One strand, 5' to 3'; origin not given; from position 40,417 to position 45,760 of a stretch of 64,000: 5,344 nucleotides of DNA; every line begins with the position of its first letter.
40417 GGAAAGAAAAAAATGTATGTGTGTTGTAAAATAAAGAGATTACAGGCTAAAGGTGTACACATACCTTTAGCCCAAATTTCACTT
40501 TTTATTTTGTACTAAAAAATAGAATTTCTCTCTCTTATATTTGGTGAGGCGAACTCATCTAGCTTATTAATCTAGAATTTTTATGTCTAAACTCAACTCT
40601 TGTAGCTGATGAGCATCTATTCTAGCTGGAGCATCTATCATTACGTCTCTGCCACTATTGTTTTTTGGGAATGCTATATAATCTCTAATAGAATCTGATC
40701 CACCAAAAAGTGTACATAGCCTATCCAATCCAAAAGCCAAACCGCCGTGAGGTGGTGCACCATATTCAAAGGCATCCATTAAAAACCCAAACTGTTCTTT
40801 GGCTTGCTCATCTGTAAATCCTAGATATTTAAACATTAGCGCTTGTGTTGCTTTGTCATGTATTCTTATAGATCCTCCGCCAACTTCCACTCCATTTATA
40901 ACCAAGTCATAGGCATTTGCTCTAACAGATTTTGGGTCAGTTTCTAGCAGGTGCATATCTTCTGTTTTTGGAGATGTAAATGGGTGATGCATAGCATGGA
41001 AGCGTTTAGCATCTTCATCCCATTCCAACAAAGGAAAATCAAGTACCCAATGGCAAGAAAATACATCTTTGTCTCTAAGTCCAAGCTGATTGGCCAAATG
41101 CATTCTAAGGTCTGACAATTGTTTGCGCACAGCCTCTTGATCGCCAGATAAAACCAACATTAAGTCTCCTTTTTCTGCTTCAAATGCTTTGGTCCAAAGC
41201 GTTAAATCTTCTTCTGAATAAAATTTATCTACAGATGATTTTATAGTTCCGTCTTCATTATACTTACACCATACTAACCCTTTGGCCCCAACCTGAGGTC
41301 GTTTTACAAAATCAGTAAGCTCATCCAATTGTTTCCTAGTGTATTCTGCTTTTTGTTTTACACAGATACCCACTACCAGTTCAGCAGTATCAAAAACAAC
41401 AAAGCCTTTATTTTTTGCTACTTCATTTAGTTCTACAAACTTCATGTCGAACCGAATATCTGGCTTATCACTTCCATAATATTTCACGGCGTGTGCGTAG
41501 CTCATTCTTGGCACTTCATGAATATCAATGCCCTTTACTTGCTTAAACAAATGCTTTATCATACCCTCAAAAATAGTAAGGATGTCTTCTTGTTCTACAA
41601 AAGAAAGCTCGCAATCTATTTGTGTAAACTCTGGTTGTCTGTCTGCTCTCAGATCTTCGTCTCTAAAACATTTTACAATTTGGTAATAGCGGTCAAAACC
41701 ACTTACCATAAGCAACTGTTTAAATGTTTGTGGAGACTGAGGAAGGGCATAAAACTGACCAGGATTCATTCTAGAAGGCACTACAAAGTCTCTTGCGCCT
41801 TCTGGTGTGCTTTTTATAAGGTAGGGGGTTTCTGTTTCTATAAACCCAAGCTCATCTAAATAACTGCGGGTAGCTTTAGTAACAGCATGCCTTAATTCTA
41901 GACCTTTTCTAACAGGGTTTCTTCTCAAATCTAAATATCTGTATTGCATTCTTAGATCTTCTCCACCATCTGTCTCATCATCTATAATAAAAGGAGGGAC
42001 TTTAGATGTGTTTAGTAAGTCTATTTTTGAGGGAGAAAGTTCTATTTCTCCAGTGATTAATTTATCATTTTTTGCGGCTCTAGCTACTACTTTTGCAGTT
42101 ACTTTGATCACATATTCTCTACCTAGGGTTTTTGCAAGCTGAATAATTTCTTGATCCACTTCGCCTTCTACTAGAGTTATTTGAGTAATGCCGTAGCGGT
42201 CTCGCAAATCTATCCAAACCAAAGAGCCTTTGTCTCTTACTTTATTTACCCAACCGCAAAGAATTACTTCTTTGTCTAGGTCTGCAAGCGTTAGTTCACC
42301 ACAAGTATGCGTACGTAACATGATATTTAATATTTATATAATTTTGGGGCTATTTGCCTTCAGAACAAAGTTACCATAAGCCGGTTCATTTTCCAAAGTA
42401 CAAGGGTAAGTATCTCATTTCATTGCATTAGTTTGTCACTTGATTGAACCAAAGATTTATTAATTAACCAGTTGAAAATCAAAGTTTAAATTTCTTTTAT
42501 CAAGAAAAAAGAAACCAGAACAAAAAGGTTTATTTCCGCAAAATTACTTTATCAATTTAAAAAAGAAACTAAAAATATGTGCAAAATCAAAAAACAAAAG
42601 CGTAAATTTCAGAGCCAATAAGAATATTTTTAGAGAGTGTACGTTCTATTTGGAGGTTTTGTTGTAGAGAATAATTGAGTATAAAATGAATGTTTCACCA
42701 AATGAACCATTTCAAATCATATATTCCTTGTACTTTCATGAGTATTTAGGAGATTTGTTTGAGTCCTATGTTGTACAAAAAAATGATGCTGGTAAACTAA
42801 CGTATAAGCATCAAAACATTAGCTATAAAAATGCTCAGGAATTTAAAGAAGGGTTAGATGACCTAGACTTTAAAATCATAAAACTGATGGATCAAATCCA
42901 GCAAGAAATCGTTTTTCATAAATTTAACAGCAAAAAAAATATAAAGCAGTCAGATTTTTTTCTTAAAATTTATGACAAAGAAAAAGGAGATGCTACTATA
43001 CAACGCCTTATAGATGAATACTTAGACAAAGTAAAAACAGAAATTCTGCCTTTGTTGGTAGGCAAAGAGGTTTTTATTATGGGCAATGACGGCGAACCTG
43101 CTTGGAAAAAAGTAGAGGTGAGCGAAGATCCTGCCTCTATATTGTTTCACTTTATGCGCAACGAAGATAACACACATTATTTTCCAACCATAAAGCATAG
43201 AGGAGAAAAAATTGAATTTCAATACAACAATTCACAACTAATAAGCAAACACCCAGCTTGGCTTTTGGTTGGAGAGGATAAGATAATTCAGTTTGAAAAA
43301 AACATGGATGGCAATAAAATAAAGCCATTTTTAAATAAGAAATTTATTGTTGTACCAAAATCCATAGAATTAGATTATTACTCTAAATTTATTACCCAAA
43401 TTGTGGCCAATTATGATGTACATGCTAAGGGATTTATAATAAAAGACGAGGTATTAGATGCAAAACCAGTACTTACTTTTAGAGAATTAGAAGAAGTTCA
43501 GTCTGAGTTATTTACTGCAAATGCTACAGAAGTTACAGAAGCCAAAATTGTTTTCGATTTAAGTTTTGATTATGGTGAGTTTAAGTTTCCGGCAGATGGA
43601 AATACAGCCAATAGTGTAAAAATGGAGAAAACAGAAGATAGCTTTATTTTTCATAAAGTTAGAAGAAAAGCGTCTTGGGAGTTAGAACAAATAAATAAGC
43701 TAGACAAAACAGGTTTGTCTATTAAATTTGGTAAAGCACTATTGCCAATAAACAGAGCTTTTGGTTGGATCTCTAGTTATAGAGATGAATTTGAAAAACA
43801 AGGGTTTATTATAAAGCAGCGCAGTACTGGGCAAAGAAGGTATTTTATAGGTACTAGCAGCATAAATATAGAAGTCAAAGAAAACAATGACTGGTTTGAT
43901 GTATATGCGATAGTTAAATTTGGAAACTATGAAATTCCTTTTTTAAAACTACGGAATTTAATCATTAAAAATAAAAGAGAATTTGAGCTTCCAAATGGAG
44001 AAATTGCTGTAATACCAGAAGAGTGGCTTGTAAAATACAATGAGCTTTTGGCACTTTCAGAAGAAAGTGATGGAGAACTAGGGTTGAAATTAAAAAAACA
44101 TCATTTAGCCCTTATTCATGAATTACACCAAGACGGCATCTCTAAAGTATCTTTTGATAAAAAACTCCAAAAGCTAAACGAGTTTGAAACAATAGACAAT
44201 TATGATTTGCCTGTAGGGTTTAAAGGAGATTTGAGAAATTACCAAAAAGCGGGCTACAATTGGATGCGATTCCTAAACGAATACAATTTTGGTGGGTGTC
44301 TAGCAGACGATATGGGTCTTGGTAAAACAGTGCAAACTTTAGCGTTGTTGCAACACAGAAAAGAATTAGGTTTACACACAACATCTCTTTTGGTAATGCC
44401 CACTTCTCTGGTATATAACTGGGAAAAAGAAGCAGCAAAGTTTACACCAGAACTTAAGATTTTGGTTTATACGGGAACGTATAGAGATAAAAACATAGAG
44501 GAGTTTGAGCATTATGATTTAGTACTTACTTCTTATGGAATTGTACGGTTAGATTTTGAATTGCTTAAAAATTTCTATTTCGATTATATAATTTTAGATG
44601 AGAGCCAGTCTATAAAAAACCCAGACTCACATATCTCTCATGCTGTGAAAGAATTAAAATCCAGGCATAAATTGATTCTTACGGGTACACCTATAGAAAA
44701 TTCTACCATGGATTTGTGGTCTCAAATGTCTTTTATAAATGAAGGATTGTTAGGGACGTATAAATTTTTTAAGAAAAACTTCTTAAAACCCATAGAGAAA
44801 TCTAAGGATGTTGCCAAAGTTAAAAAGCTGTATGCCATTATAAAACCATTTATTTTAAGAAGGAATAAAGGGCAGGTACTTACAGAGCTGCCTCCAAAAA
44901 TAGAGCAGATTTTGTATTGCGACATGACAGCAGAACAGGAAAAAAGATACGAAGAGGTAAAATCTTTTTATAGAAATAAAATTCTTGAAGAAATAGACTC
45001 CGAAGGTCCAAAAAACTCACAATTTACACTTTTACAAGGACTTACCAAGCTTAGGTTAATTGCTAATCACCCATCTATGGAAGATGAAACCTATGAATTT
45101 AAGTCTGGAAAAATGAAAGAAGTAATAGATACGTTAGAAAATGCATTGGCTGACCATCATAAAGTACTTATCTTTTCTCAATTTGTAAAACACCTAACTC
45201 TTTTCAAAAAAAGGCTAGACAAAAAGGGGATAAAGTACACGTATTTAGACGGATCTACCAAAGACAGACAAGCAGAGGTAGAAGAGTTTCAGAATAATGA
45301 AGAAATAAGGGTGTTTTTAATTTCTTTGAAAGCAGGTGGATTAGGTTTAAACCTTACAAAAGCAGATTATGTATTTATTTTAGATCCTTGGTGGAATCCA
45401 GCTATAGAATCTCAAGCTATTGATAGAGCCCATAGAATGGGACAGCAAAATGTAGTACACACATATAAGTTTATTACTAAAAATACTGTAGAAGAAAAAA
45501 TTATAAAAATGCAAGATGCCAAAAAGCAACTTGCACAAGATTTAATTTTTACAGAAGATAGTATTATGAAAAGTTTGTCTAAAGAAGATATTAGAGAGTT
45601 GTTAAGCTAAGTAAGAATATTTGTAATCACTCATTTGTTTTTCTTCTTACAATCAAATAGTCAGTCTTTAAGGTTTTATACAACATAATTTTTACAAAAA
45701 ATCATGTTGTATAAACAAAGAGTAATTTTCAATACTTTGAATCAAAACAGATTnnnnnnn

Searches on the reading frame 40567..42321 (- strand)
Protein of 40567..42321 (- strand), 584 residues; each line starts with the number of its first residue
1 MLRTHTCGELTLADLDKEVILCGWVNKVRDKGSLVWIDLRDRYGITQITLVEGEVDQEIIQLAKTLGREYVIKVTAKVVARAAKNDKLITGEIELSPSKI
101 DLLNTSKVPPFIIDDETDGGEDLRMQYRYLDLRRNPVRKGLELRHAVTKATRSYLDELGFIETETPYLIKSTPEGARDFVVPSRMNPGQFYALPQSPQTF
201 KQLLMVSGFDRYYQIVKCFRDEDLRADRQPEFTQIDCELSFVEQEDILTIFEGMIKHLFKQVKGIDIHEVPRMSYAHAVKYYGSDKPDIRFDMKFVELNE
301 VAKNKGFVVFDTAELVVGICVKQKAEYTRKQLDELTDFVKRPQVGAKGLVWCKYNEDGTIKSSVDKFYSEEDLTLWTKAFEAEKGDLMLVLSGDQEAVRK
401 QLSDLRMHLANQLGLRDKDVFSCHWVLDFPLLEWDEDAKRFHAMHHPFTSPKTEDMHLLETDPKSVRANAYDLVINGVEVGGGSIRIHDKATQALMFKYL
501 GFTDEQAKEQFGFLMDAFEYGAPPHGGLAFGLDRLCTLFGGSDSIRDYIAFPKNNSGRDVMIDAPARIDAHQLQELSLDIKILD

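Call 92: search_protein_families(library=pfam, proteins=[window:40567-42321:-], max_evalue=0.00001)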
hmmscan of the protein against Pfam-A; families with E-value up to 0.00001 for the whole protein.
window:40567-42321:- (584 aa): 3 families
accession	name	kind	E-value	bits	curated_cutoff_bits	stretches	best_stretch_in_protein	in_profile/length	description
PF00152.25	tRNA-synt_2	-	3.4e-119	397.9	25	1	121-554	2-307/308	tRNA synthetases class II (D, K and N)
PF02938.19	GAD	-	1.5e-14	54.4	23.4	1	314-401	9-94/95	GAD domain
PF01336.31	tRNA_anti-codon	-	3.8e-11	43.2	27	1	19-102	1-74/75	OB-fold nucleic acid binding domain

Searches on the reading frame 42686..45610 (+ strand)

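Call 92: search_protein_families(library=pfam, proteins=[window:42686-45610:+], max_evalue=0.00001)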
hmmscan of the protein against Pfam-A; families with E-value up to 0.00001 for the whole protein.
window:42686-45610:+ (974 aa): 3 families
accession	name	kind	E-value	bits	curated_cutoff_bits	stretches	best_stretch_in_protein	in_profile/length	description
PF00176.29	SNF2-rel_dom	-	1.1e-71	241.7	24.9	1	519-798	1-290/290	SNF2-related domain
PF00271.37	Helicase_C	-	3.5e-24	85.6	23.5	1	813-919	6-110/110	Helicase conserved C-terminal domain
PF04851.21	ResIII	-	3.9e-09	37.1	22.5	1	515-670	3-163/164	Type III restriction enzyme, res subunit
